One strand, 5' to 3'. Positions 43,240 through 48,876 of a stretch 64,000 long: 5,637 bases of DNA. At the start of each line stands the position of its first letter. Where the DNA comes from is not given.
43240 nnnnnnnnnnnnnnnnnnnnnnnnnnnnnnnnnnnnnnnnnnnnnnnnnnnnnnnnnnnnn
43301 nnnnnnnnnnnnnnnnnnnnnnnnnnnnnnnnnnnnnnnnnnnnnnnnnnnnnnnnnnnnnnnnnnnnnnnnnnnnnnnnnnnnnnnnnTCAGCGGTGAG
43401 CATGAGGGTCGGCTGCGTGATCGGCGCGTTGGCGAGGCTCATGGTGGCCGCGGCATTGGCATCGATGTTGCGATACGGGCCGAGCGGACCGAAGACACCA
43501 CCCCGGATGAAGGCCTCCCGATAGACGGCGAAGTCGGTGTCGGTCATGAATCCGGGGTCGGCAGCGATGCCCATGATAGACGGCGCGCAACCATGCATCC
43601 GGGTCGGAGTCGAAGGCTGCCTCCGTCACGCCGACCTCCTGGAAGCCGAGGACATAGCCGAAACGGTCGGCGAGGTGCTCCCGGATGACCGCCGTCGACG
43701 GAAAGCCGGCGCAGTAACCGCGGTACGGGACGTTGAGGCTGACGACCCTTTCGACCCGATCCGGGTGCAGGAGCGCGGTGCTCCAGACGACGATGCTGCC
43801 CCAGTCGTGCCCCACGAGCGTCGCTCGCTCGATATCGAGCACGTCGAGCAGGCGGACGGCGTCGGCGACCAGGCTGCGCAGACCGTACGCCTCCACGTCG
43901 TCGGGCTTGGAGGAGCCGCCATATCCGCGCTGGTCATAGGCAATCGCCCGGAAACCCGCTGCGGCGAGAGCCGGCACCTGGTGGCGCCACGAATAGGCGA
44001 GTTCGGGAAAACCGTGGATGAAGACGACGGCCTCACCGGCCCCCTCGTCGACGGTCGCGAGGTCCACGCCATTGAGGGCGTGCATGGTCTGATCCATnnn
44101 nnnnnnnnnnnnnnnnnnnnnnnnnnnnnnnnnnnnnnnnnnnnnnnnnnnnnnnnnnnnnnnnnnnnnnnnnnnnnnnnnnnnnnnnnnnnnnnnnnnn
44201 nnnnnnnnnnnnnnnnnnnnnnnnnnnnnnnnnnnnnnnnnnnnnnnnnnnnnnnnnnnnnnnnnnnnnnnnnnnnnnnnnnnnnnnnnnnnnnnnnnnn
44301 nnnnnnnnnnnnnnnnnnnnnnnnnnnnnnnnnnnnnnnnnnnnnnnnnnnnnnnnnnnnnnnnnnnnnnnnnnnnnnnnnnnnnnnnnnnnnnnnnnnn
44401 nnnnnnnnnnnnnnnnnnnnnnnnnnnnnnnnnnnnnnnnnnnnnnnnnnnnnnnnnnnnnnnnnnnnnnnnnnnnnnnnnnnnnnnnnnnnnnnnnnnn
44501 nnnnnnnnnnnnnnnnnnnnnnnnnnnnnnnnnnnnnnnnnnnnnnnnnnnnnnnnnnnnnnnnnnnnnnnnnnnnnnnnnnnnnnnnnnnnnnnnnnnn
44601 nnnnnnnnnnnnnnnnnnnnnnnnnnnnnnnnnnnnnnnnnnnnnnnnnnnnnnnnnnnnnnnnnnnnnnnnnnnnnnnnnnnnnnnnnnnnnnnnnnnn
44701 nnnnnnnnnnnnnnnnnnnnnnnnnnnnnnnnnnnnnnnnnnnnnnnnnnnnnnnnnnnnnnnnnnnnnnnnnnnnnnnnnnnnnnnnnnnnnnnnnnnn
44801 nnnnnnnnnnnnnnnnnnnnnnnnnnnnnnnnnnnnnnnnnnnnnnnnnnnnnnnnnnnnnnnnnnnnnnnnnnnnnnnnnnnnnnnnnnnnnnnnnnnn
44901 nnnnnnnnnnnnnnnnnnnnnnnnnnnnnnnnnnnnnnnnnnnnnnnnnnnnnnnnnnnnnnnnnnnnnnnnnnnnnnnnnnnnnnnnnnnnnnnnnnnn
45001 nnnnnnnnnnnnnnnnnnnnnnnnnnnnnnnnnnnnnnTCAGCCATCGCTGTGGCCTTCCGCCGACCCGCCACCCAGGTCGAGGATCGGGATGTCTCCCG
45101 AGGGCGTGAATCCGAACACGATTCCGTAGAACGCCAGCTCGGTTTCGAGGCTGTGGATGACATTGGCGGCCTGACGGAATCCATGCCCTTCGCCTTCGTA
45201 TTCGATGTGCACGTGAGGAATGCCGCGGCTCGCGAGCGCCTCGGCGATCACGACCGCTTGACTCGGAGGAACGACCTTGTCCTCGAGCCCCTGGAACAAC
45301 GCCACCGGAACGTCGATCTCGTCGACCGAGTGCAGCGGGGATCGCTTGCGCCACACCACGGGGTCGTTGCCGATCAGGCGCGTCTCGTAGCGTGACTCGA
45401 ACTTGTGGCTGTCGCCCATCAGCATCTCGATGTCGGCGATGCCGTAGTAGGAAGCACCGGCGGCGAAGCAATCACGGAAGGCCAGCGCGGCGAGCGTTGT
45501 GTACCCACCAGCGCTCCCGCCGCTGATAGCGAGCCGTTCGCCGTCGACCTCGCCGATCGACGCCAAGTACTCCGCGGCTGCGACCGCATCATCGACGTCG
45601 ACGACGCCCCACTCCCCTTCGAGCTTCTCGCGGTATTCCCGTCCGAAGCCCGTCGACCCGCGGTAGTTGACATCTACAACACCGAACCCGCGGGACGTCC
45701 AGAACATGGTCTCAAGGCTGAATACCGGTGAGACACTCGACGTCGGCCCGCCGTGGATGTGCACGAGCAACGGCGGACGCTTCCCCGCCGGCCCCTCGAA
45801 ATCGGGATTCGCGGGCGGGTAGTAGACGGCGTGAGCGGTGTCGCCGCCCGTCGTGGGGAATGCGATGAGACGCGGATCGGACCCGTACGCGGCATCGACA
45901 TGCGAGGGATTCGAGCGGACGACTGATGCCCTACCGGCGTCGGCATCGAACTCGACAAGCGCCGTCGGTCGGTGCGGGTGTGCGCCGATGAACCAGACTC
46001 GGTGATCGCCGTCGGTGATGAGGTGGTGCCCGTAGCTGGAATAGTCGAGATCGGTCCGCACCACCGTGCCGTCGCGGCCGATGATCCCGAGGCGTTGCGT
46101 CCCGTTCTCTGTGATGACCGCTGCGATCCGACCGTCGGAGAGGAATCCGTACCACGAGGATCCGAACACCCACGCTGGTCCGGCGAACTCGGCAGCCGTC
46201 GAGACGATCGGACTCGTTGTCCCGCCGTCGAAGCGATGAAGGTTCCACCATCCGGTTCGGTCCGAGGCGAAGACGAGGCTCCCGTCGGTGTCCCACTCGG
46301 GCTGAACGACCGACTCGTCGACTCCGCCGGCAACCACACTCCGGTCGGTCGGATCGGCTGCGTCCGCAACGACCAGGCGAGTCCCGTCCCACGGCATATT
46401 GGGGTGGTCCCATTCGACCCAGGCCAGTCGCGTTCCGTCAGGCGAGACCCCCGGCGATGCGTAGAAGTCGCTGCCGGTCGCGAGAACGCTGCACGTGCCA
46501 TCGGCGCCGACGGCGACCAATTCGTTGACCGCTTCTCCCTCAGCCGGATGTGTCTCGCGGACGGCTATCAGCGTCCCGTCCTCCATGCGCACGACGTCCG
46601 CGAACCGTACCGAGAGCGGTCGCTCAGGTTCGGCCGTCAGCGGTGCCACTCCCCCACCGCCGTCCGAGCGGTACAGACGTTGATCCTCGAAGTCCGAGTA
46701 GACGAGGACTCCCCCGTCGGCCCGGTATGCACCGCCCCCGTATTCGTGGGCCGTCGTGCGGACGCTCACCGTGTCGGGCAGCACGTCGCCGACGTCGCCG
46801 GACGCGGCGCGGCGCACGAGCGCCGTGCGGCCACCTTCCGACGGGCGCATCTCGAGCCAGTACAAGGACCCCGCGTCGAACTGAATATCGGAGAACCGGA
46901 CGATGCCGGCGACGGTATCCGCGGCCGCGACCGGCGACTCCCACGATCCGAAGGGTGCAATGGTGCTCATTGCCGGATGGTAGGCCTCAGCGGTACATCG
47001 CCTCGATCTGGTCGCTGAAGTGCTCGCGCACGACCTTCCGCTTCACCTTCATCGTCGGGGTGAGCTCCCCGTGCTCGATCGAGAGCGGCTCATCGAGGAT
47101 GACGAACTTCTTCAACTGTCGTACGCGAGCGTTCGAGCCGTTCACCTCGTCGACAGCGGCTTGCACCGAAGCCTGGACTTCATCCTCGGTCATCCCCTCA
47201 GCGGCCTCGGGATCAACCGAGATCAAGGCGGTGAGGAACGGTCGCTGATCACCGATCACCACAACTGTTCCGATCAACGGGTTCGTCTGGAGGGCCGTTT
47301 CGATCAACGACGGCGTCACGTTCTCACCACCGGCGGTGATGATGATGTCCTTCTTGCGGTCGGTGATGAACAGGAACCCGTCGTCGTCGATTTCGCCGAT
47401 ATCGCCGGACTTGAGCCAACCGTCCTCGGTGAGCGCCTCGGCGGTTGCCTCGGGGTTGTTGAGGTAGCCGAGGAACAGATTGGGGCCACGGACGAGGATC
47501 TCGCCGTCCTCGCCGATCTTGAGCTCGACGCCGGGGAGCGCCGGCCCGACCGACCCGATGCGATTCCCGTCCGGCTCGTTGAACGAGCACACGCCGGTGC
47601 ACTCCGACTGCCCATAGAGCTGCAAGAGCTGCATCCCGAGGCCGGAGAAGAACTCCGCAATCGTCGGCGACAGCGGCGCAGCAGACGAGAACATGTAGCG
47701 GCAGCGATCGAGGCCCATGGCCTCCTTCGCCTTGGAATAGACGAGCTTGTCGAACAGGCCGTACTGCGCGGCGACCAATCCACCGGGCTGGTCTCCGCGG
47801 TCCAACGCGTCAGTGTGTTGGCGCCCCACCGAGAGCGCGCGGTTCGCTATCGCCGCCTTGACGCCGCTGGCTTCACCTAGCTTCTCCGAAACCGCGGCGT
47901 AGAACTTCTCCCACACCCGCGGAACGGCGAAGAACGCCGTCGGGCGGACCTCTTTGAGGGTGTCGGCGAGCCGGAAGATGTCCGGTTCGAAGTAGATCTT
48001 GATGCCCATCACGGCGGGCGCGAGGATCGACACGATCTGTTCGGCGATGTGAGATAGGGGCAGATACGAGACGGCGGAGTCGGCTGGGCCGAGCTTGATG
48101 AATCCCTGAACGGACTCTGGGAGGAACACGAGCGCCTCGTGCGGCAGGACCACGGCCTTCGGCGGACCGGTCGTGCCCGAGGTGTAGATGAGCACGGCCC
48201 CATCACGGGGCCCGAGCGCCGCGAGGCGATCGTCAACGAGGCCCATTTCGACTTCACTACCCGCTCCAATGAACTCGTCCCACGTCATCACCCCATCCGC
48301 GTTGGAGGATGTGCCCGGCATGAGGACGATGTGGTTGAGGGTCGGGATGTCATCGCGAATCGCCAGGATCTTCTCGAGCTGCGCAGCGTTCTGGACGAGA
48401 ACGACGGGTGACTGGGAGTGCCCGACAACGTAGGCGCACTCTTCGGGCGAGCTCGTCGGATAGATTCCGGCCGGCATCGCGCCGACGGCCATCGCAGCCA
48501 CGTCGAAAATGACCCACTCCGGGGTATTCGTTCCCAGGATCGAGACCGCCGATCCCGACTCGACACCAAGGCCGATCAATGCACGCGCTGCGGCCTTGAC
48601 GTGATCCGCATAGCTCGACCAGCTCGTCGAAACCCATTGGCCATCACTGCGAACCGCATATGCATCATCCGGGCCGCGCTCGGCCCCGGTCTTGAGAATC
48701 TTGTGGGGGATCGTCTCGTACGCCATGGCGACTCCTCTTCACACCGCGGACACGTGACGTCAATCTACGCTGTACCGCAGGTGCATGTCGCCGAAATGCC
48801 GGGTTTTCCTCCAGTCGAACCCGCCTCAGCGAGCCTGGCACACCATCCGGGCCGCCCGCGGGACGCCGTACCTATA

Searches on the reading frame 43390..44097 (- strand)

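Call 66: search_protein_families(library=pfam, proteins=[window:43390-44097:-], max_evalue=0.00001)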
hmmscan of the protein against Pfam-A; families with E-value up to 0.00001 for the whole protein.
window:43390-44097:- (235 aa): 3 families
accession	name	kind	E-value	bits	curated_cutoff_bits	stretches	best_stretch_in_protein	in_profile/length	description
PF00561.26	Abhydrolase_1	-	1.6e-27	97.2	25.8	1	23-126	2-103/245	alpha/beta hydrolase fold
PF12697.13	Abhydrolase_6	-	1.4e-13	52.4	26.3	1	24-182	1-153/217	Alpha/beta hydrolase family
PF12146.15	Hydrolase_4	-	4.2e-12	46.3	27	1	23-120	6-106/239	Serine aminopeptidase, S33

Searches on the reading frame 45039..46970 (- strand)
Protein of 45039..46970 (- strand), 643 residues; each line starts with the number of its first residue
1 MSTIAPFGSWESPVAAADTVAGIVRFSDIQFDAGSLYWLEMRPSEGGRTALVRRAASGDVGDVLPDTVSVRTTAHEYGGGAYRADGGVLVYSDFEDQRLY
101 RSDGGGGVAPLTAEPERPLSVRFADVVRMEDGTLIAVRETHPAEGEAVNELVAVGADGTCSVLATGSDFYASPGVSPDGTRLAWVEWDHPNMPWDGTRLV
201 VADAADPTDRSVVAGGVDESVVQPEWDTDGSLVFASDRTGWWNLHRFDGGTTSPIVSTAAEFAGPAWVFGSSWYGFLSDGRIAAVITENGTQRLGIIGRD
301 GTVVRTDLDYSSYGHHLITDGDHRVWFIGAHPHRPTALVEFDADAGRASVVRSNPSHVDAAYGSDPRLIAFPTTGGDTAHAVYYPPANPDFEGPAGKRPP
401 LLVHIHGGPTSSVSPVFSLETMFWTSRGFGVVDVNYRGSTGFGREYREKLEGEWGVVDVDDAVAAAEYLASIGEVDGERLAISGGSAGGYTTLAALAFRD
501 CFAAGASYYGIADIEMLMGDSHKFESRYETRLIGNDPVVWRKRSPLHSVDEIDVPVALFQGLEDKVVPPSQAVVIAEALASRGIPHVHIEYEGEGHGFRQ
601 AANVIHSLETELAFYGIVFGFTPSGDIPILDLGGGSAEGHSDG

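Call 66: search_protein_families(library=pfam, proteins=[window:45039-46970:-], max_evalue=0.00001)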
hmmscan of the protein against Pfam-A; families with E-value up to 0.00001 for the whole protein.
window:45039-46970:- (643 aa): 5 families
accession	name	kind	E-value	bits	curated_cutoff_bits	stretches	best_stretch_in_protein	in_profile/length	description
PF00326.27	Peptidase_S9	-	2.2e-47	161.8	22.6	1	416-619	2-210/213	Prolyl oligopeptidase family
PF20434.5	BD-FAE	-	5.1e-11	42.9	26.8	1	397-579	11-215/215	BD-FAE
PF01738.24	DLH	-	1.2e-09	38.5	21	1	460-602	79-192/217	Dienelactone hydrolase family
PF05448.18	AXE1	-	1.4e-08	34.4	21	0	397-509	81-207/321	Acetyl xylan esterase (AXE1)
PF02129.25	Peptidase_S15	-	5.5e-06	26.7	23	0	538-588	207-254/262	X-Pro dipeptidyl-peptidase (S15 family)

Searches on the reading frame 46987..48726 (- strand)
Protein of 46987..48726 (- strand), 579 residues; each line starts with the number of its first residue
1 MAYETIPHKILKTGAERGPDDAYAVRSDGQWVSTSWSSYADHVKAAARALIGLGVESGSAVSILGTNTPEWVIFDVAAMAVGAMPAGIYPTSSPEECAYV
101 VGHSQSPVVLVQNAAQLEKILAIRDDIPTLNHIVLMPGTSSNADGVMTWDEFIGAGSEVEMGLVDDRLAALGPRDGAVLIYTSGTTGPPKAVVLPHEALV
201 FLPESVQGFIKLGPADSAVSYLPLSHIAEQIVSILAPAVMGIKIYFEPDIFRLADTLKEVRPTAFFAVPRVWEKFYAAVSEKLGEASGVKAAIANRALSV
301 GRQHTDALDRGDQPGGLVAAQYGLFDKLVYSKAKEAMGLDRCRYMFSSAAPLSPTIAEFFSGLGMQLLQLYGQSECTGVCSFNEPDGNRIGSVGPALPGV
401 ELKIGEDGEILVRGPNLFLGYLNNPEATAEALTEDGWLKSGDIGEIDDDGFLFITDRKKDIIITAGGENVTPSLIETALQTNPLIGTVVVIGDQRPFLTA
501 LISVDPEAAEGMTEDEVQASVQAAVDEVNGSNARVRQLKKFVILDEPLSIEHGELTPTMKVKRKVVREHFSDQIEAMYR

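Call 66: search_protein_families(library=pfam, proteins=[window:46987-48726:-], max_evalue=0.00001)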
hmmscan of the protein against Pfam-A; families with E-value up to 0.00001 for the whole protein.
window:46987-48726:- (579 aa): 2 families
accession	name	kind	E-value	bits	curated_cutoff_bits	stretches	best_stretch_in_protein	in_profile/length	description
PF00501.34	AMP-binding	-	1.7e-70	238.2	29.9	1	14-422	4-384/384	AMP-binding enzyme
PF23562.2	AMP-binding_C_3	-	2e-17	64.1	20.8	1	460-579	2-121/124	AMP-binding enzyme C-terminal domain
